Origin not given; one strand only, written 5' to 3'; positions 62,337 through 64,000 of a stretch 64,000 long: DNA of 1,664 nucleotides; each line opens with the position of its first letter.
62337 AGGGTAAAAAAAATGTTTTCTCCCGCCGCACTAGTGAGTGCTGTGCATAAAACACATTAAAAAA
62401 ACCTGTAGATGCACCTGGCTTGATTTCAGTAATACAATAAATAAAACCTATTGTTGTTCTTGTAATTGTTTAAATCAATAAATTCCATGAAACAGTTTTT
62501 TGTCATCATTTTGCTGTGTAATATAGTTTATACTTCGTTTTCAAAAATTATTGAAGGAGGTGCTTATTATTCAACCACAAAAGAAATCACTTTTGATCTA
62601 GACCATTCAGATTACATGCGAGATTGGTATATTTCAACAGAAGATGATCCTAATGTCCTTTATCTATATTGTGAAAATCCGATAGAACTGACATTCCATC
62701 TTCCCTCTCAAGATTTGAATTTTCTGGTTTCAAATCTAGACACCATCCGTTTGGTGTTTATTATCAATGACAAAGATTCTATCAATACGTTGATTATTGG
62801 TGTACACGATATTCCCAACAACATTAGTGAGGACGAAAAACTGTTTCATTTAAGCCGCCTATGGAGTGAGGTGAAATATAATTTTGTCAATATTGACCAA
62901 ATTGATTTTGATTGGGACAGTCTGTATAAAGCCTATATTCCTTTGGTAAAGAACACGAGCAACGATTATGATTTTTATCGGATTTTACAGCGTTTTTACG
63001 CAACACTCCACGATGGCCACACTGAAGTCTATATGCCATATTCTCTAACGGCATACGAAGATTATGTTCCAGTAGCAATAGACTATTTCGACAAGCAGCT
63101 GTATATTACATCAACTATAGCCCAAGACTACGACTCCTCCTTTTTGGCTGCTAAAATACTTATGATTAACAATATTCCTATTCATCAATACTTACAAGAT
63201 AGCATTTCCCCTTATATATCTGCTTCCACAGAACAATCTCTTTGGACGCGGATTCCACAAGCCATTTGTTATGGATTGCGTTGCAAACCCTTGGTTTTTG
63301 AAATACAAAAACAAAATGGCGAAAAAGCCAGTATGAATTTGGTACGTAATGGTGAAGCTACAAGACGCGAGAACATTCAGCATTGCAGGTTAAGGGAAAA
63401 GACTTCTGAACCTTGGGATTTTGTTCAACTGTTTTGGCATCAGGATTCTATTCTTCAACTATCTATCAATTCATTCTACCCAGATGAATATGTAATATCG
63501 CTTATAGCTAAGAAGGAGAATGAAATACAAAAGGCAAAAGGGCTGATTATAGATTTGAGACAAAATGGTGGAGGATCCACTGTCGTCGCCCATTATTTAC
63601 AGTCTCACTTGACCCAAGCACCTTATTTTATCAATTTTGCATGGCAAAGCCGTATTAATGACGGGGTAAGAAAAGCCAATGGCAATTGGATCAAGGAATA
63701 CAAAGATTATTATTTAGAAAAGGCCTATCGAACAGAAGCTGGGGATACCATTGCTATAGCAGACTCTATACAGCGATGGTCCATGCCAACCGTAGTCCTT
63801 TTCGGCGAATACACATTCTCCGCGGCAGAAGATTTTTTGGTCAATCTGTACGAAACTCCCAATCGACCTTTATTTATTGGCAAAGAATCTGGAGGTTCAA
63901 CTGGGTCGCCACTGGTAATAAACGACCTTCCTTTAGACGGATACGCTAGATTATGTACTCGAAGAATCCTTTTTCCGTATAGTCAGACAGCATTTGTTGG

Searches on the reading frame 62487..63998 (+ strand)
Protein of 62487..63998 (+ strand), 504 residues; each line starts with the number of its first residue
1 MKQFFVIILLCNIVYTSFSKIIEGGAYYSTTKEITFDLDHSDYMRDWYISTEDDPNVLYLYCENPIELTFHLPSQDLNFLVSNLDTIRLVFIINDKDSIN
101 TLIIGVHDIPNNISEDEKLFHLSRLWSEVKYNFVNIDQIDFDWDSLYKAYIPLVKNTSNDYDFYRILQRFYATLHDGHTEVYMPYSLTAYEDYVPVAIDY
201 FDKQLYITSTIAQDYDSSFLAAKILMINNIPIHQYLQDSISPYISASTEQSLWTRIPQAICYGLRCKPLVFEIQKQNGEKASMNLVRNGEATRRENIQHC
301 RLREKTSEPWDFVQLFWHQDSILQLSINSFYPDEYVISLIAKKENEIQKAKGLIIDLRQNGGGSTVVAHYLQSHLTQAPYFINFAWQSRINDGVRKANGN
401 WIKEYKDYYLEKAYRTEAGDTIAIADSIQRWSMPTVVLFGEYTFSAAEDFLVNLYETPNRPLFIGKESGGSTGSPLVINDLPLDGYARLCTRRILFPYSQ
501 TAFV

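Call 9: search_protein_families(library=pfam, proteins=[window:62487-63998:+], max_evalue=0.01)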
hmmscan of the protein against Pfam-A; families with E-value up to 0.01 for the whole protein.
window:62487-63998:+ (504 aa): 2 families
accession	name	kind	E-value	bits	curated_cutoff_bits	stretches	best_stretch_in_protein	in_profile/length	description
PF03572.23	Peptidase_S41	-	8.5e-13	48.7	24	1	324-476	4-129/165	Peptidase family S41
PF14684.11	Tricorn_C1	-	6e-07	29.7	24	1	123-170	10-57/59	Tricorn protease C1 domain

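Call 10: search_protein_families(library=ncbifam, proteins=[window:62487-63998:+], max_evalue=0.01)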
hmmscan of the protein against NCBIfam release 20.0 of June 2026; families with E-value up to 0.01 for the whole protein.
window:62487-63998:+ (504 aa): 5 families
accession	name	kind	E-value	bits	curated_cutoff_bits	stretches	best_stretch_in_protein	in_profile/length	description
TIGR00225.1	prc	subfamily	1.6e-08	34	218.6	1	256-374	89-205/335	C-terminal processing peptidase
NF033424.1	chlamy_CPAF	equivalog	1e-06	27.7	250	0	348-379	332-363/564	protease-like activity factor CPAF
NF008388.1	PRK11186.1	exception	5.9e-05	21.6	825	1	263-371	297-406/663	carboxy terminal-processing peptidase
NF058627.1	S41_Gfo1087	equivalog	0.00048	19.1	455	1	349-403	251-308/489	GFO_1087 family putative carboxy terminal peptidase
NF052377.1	lmo1851_S41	exception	0.0033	16.2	725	0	270-365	159-249/468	lmo1851 family serine protease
